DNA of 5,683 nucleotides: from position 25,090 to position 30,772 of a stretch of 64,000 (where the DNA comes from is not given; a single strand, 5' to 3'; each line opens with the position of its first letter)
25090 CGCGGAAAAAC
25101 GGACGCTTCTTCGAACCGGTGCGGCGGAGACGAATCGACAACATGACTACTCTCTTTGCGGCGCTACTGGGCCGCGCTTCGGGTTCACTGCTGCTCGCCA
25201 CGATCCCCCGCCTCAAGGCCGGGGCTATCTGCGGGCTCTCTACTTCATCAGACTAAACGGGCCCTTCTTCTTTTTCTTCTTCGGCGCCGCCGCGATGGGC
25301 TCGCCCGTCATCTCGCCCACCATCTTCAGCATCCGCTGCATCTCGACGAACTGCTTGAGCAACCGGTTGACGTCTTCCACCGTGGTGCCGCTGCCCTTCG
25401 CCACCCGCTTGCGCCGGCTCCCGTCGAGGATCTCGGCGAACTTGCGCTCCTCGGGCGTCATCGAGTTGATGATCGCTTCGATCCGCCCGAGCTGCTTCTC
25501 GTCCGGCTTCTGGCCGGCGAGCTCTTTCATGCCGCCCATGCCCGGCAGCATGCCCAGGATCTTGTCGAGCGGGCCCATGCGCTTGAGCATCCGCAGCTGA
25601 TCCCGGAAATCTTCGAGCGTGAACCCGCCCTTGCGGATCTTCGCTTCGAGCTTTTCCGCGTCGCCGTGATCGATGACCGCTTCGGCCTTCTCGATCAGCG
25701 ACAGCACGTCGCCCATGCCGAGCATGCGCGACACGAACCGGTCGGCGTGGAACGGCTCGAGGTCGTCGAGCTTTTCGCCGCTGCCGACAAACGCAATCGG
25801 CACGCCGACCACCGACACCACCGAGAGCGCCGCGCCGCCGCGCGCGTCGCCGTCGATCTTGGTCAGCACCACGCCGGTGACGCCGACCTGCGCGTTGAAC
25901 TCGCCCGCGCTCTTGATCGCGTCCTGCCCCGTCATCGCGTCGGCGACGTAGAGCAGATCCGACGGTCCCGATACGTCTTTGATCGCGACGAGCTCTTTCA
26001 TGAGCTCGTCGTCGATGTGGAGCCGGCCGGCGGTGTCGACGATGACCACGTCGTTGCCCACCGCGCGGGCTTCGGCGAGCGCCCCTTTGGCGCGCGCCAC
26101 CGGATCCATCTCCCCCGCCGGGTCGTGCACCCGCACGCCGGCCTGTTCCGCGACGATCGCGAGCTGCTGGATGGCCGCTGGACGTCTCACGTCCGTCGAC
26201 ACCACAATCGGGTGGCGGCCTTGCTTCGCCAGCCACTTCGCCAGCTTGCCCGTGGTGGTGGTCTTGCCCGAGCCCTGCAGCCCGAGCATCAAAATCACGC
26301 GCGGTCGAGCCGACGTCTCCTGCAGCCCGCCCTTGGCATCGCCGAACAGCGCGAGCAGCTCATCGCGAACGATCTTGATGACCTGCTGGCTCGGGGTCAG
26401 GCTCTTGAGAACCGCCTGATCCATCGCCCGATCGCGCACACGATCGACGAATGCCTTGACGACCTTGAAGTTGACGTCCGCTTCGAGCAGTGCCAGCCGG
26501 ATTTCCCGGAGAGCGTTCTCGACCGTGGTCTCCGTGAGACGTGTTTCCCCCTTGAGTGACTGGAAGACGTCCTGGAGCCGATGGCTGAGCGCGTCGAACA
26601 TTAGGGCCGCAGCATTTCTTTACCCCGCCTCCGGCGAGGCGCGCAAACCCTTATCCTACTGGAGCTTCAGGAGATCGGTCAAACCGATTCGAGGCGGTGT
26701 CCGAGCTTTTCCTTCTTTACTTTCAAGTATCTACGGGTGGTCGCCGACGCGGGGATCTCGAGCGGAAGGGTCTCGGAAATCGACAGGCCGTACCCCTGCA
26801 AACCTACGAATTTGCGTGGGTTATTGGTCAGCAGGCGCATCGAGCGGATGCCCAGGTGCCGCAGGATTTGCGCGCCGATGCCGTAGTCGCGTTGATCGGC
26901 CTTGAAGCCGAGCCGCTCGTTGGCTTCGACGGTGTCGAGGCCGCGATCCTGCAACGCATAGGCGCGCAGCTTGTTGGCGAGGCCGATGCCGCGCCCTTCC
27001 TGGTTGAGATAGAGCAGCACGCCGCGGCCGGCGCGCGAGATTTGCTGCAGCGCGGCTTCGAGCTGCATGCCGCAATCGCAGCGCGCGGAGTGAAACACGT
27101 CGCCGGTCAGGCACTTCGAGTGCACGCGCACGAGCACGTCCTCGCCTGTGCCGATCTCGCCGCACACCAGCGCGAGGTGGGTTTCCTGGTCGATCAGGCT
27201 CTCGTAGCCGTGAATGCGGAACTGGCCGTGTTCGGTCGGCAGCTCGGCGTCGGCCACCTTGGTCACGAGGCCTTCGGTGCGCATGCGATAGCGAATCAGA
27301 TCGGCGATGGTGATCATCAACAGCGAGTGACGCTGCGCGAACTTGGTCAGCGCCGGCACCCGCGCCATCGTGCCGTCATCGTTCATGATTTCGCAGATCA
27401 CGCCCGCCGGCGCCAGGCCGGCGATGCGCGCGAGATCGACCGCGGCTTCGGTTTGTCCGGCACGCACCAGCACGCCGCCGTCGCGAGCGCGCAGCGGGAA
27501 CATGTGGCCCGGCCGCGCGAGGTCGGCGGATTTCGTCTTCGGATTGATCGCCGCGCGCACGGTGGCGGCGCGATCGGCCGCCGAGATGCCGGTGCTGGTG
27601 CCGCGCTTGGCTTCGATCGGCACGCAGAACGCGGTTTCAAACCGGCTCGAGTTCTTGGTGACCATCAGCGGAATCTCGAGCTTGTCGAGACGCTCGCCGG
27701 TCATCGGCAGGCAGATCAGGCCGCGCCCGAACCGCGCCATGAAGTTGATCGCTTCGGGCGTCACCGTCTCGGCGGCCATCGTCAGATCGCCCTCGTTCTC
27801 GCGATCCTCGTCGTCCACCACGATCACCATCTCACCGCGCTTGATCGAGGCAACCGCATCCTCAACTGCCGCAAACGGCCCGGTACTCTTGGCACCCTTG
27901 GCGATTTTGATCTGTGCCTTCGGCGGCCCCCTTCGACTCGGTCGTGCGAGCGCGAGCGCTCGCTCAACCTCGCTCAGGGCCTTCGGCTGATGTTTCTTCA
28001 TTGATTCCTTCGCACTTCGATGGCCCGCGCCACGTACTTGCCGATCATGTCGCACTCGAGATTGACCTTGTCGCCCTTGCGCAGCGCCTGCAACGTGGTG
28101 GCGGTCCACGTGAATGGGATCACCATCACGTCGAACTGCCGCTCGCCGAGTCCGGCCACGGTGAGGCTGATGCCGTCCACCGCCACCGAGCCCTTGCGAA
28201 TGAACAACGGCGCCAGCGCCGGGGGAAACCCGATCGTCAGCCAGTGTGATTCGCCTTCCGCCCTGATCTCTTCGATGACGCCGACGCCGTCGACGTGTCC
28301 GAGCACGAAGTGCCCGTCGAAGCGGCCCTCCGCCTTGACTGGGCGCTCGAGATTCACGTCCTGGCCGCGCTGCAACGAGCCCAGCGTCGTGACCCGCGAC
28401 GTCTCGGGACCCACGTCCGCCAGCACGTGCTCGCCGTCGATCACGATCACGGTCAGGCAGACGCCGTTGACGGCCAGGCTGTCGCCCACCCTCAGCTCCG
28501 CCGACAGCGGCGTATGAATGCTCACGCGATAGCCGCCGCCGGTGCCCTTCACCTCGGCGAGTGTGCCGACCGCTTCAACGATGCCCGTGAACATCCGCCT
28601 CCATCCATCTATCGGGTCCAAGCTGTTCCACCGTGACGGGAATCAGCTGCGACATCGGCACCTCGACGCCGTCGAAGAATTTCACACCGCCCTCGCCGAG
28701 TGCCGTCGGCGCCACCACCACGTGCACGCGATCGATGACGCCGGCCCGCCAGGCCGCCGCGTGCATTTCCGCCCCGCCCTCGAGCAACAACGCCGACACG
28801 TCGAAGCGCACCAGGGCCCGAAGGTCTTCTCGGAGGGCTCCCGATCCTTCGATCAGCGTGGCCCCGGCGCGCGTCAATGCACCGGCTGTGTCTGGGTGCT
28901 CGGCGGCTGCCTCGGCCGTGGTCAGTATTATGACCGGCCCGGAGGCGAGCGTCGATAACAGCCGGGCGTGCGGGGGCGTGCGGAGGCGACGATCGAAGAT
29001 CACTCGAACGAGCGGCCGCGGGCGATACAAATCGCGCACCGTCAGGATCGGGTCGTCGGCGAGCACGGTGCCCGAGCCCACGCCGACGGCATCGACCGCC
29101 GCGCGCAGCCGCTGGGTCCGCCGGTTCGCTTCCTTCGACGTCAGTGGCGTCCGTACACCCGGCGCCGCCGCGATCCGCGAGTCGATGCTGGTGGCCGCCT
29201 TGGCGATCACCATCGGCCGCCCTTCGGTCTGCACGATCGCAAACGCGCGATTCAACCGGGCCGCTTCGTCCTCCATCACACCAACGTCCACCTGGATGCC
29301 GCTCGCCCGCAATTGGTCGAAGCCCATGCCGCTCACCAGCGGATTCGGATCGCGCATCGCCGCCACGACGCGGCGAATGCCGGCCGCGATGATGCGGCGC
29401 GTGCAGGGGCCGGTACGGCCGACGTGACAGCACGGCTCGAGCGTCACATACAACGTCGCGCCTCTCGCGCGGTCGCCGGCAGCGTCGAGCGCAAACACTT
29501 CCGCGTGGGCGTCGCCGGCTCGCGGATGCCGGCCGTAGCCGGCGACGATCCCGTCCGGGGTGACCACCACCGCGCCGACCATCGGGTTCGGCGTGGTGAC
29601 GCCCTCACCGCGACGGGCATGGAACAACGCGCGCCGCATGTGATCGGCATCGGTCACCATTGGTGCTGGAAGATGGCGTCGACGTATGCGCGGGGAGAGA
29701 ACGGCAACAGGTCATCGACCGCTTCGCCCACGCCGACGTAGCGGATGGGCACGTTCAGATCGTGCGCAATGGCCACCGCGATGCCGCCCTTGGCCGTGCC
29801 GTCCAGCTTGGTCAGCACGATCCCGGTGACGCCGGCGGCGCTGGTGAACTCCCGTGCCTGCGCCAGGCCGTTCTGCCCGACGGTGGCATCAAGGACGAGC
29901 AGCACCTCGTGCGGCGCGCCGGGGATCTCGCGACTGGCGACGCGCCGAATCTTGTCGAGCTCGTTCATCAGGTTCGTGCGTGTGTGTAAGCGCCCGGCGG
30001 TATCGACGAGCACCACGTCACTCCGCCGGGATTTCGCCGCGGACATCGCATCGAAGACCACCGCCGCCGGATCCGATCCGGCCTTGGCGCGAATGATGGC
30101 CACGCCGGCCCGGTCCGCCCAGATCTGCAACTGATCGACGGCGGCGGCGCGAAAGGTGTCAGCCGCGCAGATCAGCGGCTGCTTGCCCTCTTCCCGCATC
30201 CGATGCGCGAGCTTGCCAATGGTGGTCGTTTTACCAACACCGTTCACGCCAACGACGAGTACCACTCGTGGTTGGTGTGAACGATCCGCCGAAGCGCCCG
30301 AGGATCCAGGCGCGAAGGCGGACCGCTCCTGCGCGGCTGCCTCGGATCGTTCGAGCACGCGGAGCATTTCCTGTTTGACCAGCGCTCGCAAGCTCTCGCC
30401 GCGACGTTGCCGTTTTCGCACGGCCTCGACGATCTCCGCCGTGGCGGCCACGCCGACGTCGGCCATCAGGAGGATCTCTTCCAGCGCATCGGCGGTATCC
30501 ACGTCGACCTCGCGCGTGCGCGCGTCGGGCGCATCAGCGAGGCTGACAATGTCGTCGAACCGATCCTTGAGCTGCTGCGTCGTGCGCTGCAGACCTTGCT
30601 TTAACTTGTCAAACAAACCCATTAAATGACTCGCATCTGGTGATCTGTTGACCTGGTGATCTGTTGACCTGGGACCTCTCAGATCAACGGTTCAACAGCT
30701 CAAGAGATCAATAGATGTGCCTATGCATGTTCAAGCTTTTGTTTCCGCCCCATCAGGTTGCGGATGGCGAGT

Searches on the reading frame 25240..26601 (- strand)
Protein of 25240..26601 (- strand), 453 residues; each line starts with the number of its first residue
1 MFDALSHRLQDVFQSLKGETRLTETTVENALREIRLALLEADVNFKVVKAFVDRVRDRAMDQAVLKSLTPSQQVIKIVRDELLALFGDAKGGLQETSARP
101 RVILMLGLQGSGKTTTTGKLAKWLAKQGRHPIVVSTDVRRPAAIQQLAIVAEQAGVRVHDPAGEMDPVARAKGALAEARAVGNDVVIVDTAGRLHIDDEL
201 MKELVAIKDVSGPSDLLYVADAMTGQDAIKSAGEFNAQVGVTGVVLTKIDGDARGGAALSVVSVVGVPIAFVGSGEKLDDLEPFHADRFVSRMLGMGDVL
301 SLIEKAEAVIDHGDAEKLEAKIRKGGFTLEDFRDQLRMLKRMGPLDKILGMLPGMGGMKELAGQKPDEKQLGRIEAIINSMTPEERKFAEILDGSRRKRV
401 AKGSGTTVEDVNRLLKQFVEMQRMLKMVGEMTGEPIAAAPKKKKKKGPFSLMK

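Call 13: search_protein_families(library=pfam, proteins=[window:25240-26601:-], max_evalue=0.001)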
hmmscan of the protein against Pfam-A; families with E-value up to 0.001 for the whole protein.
window:25240-26601:- (453 aa): 10 families
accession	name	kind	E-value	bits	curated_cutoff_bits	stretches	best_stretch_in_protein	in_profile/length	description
PF00448.28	SRP54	-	1.8e-71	240.3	22.7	1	100-295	1-196/196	SRP54-type protein, GTPase domain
PF02978.25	SRP_SPB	-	3.7e-35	120.6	27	1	327-425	2-91/91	Signal peptide binding domain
PF02881.24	SRP54_N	-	4.6e-22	78.5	22.4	1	5-82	1-75/75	SRP54-type protein, helical bundle domain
PF13401.12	AAA_22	-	6.3e-07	30.2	27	1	100-210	5-110/130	AAA domain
PF01656.29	CbiA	-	9.6e-06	26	25.4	1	110-254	9-88/125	CobQ/CobB/MinD/ParA nucleotide binding domain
PF06414.18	Zeta_toxin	-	0.00025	21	22.3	1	96-142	12-57/199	Zeta toxin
PF02374.21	ArsA_ATPase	-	0.00033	20.4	24.3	0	101-137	2-38/305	Anion-transporting ATPase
PF13604.12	AAA_30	-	0.00049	20.3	27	0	99-207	17-111/191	AAA domain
PF13671.12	AAA_33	-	0.00055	20.7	27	1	102-190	1-77/143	AAA domain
PF20720.3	nSTAND3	-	0.00094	19.3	27.2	0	99-138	16-54/155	Novel STAND NTPase 3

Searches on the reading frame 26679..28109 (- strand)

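Call 13: search_protein_families(library=pfam, proteins=[window:26679-28109:-], max_evalue=0.001)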
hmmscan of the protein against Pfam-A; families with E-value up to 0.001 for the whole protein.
window:26679-28109:- (476 aa): 2 families
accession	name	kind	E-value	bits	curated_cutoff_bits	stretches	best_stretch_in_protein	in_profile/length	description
PF00926.24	DHBP_synthase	-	2.1e-87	292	26.4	1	83-274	1-191/191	3,4-dihydroxy-2-butanone 4-phosphate synthase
PF00925.25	GTP_cyclohydro2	-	3.3e-75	251.6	23.3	1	284-449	2-165/165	GTP cyclohydrolase II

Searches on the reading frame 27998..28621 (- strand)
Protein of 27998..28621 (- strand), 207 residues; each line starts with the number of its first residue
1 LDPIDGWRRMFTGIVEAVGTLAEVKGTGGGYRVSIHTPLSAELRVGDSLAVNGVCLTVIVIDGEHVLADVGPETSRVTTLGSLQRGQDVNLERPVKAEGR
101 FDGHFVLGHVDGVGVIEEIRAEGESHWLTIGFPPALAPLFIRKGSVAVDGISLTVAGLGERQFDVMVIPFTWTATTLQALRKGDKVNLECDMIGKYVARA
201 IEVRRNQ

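Call 13: search_protein_families(library=pfam, proteins=[window:27998-28621:-], max_evalue=0.001)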
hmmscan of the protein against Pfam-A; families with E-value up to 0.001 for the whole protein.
window:27998-28621:- (207 aa): 1 family
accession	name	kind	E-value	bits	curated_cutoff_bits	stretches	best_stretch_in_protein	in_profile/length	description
PF00677.23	Lum_binding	-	1.9e-47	159.7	27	2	108-191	2-86/86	Lumazine binding domain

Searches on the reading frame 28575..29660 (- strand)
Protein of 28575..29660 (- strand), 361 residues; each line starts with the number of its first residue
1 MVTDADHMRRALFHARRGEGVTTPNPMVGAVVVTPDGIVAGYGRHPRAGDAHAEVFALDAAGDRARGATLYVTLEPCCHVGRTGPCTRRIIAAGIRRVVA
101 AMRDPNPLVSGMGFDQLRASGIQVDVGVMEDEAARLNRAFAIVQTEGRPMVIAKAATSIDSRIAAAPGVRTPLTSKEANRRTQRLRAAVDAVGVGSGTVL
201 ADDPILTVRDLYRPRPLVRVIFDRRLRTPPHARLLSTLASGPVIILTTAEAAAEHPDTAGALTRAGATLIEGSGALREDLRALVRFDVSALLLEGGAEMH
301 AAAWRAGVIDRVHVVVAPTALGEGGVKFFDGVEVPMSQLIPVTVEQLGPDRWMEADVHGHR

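Call 13: search_protein_families(library=pfam, proteins=[window:28575-29660:-], max_evalue=0.001)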
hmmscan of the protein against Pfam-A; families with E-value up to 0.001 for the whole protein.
window:28575-29660:- (361 aa): 4 families
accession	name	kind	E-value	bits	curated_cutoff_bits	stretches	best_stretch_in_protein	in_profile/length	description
PF01872.23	RibD_C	-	5.5e-37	127.9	24.1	1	149-350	1-194/197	RibD C-terminal domain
PF00383.29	dCMP_cyt_deam_1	-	4.3e-18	65.5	25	1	3-102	3-102/102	Cytidine and deoxycytidylate deaminase zinc-binding region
PF14437.12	MafB19-deam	-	1.5e-09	38.3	27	1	7-107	6-106/142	MafB19-like deaminase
PF18785.7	Inv-AAD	-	0.00047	20.5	26.5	0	68-131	54-122/129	Invertebrate-AID/APOBEC-deaminase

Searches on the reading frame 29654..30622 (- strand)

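Call 13: search_protein_families(library=pfam, proteins=[window:29654-30622:-], max_evalue=0.001)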
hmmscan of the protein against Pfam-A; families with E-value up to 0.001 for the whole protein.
window:29654-30622:- (322 aa): 9 families
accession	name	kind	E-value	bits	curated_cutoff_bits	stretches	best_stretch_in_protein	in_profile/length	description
PF00448.28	SRP54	-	1.9e-77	259.8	22.7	1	118-318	1-195/196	SRP54-type protein, GTPase domain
PF02881.24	SRP54_N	-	9.1e-09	35.9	22.4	1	37-85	16-74/75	SRP54-type protein, helical bundle domain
PF13604.12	AAA_30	-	8.8e-07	29.3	27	1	117-216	17-104/191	AAA domain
PF13191.12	AAA_16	-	3e-06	28.3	32.6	1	113-245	19-139/167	AAA ATPase domain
PF13245.12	AAA_19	-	6.7e-05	23.5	25.1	1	116-212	9-102/134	AAA domain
PF25199.1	nSTAND_NTPase5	-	0.00022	21.5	34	1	111-201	34-124/145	Novel STAND NTPase 5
PF20720.3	nSTAND3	-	0.00022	21.4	27.2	1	115-152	14-51/155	Novel STAND NTPase 3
PF06414.18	Zeta_toxin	-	0.00024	21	22.3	1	114-203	12-98/199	Zeta toxin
PF13401.12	AAA_22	-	0.00026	21.7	27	1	117-227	4-109/130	AAA domain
